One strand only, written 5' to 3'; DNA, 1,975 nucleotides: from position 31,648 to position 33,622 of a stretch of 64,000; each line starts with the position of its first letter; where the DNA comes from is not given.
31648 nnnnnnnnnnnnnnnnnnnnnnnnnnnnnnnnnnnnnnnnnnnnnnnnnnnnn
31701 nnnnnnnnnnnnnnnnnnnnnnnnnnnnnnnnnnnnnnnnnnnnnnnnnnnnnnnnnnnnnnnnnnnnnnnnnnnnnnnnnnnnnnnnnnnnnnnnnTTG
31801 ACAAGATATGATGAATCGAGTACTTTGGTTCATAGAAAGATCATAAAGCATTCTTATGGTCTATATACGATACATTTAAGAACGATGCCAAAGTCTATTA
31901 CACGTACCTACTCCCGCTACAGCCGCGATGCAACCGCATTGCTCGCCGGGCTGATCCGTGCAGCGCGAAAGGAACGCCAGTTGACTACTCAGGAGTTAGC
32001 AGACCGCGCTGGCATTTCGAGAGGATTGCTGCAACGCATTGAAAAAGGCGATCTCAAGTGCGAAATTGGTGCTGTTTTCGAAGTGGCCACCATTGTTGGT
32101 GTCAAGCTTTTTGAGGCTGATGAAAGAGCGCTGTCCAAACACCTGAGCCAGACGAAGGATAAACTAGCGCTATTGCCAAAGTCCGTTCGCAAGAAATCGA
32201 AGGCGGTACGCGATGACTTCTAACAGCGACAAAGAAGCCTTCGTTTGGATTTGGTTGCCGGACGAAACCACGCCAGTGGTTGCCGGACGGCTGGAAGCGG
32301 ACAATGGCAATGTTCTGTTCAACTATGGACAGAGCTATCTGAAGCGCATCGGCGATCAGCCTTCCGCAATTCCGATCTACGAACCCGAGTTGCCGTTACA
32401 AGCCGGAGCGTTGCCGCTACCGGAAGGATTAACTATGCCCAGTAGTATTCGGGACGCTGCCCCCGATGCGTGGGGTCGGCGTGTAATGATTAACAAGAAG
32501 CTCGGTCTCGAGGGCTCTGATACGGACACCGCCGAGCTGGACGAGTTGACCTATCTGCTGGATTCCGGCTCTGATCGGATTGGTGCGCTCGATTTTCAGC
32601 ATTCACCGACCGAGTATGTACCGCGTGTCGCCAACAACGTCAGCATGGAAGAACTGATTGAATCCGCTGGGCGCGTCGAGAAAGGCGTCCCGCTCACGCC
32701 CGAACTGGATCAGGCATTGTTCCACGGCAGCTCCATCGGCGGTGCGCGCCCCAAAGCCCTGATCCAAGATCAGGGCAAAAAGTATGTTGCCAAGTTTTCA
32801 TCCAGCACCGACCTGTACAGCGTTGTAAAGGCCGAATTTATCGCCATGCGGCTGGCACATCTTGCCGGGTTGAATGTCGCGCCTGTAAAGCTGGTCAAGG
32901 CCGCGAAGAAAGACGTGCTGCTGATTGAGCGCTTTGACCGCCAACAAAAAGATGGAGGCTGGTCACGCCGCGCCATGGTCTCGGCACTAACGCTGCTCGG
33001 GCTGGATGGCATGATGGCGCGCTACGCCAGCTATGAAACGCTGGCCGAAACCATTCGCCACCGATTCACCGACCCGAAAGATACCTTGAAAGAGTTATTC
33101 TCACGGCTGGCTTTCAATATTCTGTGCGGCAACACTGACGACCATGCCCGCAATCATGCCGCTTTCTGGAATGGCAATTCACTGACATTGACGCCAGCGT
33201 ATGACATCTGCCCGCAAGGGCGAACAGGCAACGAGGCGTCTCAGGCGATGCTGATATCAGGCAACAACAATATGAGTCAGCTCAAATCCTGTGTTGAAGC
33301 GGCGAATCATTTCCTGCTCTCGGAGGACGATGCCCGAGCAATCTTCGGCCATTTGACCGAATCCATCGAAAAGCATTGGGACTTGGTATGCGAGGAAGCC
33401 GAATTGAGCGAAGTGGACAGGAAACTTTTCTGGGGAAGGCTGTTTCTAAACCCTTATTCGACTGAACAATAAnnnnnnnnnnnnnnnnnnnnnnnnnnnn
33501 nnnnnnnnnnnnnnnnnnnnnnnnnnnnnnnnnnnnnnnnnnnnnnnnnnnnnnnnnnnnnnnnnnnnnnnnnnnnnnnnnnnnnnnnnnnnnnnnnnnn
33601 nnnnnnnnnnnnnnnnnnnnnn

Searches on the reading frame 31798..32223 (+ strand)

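Call 72: search_protein_families(library=pfam, proteins=[window:31798-32223:+], max_evalue=0.001)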
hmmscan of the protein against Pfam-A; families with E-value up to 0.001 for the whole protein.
window:31798-32223:+ (141 aa): 4 families
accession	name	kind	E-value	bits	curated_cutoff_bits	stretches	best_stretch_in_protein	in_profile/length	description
PF13560.12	HTH_31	-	2.4e-07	31.4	27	1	49-102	2-56/64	Helix-turn-helix domain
PF01381.28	HTH_3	-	3.3e-07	30.7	23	1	53-85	1-33/55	Helix-turn-helix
PF13413.12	HTH_25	-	3.5e-06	27.2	24.6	1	53-87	2-36/62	Helix-turn-helix domain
PF12844.13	HTH_19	-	3.9e-06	27.1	30.2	1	53-84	4-35/64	Helix-turn-helix domain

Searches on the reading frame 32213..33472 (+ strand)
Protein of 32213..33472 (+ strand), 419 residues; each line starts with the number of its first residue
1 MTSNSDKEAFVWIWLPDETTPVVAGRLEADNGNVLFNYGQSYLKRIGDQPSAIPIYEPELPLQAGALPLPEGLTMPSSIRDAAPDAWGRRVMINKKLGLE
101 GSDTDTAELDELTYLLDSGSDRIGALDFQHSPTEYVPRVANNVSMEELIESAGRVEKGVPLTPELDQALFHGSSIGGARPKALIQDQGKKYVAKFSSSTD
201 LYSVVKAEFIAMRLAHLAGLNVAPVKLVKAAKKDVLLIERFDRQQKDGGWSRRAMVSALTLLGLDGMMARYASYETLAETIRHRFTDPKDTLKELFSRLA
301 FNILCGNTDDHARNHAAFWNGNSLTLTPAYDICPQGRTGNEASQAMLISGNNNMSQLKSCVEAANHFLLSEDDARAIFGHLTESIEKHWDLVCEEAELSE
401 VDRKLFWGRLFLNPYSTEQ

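Call 72: search_protein_families(library=pfam, proteins=[window:32213-33472:+], max_evalue=0.001)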
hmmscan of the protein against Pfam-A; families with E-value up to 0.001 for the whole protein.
window:32213-33472:+ (419 aa): 2 families
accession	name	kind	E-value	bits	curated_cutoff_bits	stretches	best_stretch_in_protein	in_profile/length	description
PF07804.18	HipA_C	-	7.2e-52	176.6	30.5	1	173-389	1-213/213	HipA-like C-terminal domain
PF13657.11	Couple_hipA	-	0.00016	22.5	22.5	1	23-128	9-98/99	HipA N-terminal domain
